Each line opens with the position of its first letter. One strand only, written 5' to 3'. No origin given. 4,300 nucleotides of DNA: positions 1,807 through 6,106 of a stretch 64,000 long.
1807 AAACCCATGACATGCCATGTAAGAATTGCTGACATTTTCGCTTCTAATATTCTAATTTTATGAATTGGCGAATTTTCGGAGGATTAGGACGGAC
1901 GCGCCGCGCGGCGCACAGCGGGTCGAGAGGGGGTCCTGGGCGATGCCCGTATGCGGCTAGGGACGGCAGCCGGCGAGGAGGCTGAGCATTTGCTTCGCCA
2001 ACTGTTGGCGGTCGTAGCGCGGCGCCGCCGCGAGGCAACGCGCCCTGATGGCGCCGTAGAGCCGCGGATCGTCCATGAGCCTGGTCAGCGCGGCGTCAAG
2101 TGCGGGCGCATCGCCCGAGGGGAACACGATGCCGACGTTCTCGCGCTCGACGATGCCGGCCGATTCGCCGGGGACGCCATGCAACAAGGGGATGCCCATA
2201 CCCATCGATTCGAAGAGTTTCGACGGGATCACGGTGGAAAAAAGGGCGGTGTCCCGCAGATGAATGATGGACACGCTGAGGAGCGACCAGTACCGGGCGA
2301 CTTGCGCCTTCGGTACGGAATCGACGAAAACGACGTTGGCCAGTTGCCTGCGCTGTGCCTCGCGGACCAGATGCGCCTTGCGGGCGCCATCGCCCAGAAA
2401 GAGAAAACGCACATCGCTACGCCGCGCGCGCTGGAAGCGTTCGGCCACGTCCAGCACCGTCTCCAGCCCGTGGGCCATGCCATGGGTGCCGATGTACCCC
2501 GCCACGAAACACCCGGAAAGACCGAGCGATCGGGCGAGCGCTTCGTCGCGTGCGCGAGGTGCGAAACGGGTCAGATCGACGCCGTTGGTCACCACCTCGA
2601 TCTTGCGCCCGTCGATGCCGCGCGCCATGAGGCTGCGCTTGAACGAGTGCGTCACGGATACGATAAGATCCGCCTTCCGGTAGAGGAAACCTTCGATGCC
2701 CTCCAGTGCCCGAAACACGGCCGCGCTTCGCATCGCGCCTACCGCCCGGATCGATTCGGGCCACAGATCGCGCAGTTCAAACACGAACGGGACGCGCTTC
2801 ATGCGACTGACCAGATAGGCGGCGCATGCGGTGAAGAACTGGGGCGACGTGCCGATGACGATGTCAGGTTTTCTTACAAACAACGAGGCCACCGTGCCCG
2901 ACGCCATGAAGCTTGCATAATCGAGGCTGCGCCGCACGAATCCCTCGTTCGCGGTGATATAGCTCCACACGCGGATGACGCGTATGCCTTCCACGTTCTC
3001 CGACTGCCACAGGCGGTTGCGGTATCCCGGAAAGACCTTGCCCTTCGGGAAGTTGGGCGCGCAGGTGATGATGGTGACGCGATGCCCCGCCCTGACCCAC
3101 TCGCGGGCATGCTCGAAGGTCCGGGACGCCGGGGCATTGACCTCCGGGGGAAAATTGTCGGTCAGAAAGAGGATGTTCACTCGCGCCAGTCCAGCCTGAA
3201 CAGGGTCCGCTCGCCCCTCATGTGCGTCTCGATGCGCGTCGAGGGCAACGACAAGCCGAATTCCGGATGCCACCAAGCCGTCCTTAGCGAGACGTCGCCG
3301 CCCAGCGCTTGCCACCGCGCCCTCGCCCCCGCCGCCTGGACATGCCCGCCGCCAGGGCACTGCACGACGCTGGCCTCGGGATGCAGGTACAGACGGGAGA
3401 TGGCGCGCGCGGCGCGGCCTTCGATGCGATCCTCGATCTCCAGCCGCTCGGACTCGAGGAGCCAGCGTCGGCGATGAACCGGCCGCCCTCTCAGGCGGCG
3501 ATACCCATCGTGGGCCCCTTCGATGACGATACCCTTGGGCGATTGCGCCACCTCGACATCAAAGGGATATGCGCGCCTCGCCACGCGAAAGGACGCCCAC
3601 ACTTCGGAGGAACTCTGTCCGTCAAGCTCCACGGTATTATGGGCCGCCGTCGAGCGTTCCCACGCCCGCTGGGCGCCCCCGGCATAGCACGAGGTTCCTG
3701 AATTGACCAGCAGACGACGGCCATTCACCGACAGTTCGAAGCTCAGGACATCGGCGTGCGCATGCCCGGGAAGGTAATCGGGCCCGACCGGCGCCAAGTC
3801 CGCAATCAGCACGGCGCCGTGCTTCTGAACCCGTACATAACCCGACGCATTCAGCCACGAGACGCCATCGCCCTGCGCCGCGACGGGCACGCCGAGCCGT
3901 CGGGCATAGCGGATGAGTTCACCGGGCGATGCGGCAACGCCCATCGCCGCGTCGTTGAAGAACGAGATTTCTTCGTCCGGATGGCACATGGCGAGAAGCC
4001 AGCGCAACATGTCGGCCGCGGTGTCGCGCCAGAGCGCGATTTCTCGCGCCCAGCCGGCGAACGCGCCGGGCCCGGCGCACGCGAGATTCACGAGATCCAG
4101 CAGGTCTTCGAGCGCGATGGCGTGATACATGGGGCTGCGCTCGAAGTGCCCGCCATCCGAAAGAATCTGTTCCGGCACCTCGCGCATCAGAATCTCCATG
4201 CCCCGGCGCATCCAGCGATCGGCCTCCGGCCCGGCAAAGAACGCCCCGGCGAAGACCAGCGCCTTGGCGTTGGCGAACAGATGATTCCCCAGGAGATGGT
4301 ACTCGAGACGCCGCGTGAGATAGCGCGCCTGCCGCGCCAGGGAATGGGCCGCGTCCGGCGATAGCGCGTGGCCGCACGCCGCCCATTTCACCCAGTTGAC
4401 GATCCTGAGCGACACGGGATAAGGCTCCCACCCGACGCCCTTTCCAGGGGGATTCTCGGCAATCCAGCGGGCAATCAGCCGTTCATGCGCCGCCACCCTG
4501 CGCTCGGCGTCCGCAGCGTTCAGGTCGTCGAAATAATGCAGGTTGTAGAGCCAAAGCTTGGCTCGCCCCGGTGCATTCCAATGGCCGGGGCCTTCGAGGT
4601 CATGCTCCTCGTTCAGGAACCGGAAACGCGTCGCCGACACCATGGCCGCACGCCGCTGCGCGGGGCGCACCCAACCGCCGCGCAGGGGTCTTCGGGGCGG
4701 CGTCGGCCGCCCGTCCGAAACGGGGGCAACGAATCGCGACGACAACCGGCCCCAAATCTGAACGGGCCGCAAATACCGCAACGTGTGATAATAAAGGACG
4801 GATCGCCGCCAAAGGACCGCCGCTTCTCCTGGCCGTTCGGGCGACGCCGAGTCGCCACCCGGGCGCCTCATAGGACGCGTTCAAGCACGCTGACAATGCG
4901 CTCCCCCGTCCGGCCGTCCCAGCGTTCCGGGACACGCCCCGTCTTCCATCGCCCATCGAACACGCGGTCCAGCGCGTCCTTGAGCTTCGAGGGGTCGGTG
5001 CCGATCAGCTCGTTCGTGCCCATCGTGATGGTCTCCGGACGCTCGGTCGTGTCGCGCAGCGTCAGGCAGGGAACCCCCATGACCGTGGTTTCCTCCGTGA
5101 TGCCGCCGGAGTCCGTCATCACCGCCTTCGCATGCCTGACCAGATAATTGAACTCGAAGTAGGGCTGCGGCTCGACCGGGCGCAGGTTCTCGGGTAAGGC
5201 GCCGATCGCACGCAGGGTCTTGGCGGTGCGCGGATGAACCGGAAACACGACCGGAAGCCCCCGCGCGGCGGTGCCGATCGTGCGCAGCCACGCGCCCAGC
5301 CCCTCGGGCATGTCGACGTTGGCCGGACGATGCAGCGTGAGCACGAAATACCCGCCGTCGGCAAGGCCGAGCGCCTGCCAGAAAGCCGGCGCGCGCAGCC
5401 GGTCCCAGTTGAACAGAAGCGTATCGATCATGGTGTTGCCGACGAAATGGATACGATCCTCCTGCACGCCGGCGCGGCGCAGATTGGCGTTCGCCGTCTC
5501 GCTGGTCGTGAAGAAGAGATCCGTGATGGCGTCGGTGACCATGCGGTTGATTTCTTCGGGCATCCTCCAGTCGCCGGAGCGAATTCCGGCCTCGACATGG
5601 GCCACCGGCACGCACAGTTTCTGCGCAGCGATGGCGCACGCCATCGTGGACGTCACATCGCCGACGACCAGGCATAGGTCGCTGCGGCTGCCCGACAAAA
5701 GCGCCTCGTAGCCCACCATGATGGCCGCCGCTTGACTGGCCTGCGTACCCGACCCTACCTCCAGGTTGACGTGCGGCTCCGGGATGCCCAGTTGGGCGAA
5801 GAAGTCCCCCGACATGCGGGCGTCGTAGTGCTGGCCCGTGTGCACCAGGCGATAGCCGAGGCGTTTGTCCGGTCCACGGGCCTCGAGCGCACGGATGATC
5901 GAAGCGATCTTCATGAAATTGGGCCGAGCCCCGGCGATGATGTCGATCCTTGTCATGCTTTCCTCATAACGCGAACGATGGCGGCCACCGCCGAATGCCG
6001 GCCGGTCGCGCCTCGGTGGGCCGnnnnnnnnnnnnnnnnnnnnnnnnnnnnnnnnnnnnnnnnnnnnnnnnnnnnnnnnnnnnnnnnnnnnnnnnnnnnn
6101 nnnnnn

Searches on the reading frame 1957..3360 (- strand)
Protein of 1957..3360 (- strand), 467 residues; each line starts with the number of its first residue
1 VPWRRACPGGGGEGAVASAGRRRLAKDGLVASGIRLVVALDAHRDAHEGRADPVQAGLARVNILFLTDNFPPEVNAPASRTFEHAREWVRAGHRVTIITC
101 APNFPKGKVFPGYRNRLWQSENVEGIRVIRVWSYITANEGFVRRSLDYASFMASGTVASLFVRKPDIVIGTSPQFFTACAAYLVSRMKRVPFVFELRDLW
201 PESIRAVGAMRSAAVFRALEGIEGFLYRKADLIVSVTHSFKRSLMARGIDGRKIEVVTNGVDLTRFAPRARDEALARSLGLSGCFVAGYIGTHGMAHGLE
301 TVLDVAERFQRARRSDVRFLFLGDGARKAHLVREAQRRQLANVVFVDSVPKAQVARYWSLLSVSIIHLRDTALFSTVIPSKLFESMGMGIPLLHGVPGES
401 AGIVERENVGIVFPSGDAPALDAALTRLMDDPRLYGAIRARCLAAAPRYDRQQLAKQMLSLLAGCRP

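Call 7: search_protein_families(library=ncbifam, proteins=[window:1957-3360:-], max_evalue=0.001)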
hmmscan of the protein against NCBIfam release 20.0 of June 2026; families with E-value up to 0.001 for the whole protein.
window:1957-3360:- (467 aa): 16 families
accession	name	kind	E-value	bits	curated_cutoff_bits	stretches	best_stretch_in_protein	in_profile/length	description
NF007640.0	PRK10307.1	subfamily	2.4e-46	158.5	276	1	62-457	2-399/411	WcaI family glycosyltransferase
TIGR04063.1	stp3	hypoth_equivalog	3.3e-42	144.8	442.05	1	119-442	48-371/397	TIGR04063 family PEP-CTERM/XrtA system glycosyltransferase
TIGR04007.1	wcaI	equivalog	2.8e-21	75.7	800.45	1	62-388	2-331/407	colanic acid biosynthesis glycosyltransferase WcaI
NF038298.1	EPS_HpsO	equivalog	2.3e-18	66.2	575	1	223-461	140-383/388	hormogonium polysaccharide biosynthesis glycosyltransferase HpsO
NF047676.1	TeichurnBiosyTuaH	equivalog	2.3e-14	53.1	550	1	192-459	121-381/384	teichuronic acid biosynthesis protein TuaH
NF053787.1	GlcN_PG_synth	equivalog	7.8e-11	41.4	480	1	160-443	78-338/361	N-acetylglucosaminyl phosphatidylglycerol synthase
TIGR03088.1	stp2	hypoth_equivalog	2.9e-10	39.7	409.05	1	248-437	156-344/374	TIGR03088 family PEP-CTERM/XrtA system glycosyltransferase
TIGR04005.1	wcaL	equivalog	7e-10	38.3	537.6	1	226-463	171-404/406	colanic acid biosynthesis glycosyltransferase WcaL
TIGR03999.1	thiol_BshA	equivalog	6.5e-08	31.9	273.7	1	224-458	139-366/375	N-acetyl-alpha-D-glucosaminyl L-malate synthase BshA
TIGR03449.1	mycothiol_MshA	equivalog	4.9e-06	25.7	462.5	1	226-460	161-398/406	D-inositol-3-phosphate glycosyltransferase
NF047684.1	TeichurnBiosyTuaC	equivalog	1.2e-05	24.4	550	1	179-398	122-322/391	teichuronic acid biosynthesis protein TuaC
NF053513.1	Gtran_IagA_BgsA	equivalog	6e-05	22.2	460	1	226-351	102-226/333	LTA glycolipid anchor biosynthesis glycosyltransferase, IagA/BgsA family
NF041010.1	glycosy_Agl16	equivalog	0.00017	20.6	575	0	222-266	126-170/352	glycosylation protein Agl16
NF041876.1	EPS_EpsE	equivalog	0.00024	20.5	400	1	228-440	160-370/389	exopolysaccharide biosynthesis GT4 family glycosyltransferase EpsE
TIGR02149.1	glgA_Coryne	subfamily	0.00024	20.4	302.4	1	172-309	89-229/391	glycogen synthase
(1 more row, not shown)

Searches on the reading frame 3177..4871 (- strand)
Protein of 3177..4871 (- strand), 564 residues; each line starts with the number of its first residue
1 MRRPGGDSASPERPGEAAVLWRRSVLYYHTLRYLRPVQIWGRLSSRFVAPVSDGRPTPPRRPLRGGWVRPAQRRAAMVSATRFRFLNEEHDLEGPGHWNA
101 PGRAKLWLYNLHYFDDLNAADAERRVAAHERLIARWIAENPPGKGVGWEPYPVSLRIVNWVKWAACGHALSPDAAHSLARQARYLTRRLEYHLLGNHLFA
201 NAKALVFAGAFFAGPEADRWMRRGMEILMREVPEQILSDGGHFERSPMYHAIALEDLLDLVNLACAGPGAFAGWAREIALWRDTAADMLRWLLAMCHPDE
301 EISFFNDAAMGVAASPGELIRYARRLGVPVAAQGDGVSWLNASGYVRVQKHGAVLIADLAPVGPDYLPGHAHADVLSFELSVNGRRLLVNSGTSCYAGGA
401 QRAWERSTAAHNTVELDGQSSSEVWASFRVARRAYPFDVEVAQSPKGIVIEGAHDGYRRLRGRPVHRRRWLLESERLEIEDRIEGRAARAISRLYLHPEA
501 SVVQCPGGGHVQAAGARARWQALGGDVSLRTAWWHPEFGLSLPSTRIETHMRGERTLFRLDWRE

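Call 7: search_protein_families(library=ncbifam, proteins=[window:3177-4871:-], max_evalue=0.001)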
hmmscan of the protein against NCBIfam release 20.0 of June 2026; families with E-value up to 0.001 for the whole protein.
window:3177-4871:- (564 aa): 2 families
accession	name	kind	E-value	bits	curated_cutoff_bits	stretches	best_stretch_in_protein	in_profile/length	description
NF045573.1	Hepsulflyase_CFB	equivalog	6.5e-21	74.2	700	1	176-309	214-342/651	heparin-sulfate lyase HepC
NF045572.1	Hepsulflyase_bctds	equivalog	2.6e-17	62.7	600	1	177-265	242-330/706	heparin-sulfate lyase HepC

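Call 10: search_protein_families(library=pfam, proteins=[window:3177-4871:-], max_evalue=0.01)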
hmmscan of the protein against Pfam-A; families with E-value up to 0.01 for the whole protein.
window:3177-4871:- (564 aa): 2 families
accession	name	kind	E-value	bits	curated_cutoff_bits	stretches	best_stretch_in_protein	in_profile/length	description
PF07940.18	Hepar_II_III_C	-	1.3e-55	188.9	24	1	335-562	4-236/237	Heparinase II/III-like, C-terminal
PF16889.11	Hepar_II_III_N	-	2.3e-19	70.4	22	1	176-310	186-315/340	Heparinase II/III N-terminus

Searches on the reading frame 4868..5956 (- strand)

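Call 7: search_protein_families(library=ncbifam, proteins=[window:4868-5956:-], max_evalue=0.001)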
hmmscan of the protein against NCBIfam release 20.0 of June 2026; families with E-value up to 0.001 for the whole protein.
window:4868-5956:- (362 aa): 2 families
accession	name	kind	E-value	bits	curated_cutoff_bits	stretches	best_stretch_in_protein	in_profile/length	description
TIGR00236.1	wecB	equivalog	3.1e-86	289.8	210.15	1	4-359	3-363/366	non-hydrolyzing UDP-N-acetylglucosamine 2-epimerase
TIGR03568.1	NeuC_NnaA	equivalog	9.9e-16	57.6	235.9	1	3-209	2-209/365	UDP-N-acetylglucosamine 2-epimerase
